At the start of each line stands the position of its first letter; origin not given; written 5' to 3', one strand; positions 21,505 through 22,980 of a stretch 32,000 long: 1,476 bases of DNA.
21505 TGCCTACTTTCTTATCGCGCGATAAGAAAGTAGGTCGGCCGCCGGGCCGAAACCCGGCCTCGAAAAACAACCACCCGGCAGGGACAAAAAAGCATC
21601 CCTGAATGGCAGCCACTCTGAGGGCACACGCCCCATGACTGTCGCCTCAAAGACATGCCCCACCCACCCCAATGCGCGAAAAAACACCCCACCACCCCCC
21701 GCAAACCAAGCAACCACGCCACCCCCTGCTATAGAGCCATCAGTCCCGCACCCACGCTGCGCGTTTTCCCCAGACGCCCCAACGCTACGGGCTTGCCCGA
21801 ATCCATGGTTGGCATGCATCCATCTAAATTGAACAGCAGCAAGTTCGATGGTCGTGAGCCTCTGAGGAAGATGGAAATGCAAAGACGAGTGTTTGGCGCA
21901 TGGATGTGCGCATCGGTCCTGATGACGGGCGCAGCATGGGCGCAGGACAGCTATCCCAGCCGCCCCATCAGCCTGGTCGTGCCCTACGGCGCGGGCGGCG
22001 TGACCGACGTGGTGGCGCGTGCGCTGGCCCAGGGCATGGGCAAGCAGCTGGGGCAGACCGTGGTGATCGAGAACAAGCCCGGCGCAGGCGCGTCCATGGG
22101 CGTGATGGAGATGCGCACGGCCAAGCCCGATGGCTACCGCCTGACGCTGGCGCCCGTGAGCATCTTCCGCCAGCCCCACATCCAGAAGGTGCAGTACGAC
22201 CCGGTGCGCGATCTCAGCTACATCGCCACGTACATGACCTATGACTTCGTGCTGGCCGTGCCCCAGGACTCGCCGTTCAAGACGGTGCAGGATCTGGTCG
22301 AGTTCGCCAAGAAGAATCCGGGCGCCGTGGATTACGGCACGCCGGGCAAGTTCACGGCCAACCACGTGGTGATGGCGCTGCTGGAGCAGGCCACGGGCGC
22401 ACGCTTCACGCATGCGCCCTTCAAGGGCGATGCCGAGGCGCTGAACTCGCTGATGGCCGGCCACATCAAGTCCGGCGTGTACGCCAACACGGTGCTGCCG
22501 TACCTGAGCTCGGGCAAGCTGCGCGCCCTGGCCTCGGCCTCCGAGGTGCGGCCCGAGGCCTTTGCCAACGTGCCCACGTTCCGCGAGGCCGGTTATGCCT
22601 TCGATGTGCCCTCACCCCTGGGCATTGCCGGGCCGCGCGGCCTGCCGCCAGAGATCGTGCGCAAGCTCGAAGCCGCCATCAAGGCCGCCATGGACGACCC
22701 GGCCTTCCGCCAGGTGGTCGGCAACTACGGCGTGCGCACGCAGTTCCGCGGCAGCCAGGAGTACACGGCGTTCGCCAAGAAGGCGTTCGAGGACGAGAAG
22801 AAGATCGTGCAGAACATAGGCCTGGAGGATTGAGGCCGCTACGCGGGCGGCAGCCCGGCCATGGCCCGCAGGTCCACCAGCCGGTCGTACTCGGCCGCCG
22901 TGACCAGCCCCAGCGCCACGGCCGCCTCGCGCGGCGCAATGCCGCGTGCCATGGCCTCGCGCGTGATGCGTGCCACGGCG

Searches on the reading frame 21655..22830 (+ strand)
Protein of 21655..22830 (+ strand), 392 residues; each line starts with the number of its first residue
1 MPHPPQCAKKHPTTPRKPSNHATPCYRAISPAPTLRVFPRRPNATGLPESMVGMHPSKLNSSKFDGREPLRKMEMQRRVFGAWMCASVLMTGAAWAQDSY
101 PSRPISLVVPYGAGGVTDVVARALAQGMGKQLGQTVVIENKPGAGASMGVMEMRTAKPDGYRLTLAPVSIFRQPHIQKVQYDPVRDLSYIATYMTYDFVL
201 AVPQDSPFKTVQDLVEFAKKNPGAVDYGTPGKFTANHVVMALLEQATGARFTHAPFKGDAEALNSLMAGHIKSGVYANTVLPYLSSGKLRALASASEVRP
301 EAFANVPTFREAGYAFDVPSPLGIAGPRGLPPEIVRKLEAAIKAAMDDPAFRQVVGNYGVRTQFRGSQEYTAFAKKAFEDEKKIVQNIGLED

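Call 69: search_protein_families(library=pfam, proteins=[window:21655-22830:+], max_evalue=0.001)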
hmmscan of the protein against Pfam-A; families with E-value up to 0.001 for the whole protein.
window:21655-22830:+ (392 aa): 1 family
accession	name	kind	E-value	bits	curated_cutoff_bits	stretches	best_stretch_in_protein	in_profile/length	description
PF03401.19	TctC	-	4.2e-80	269.6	27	1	120-390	1-274/274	Tripartite tricarboxylate transporter family receptor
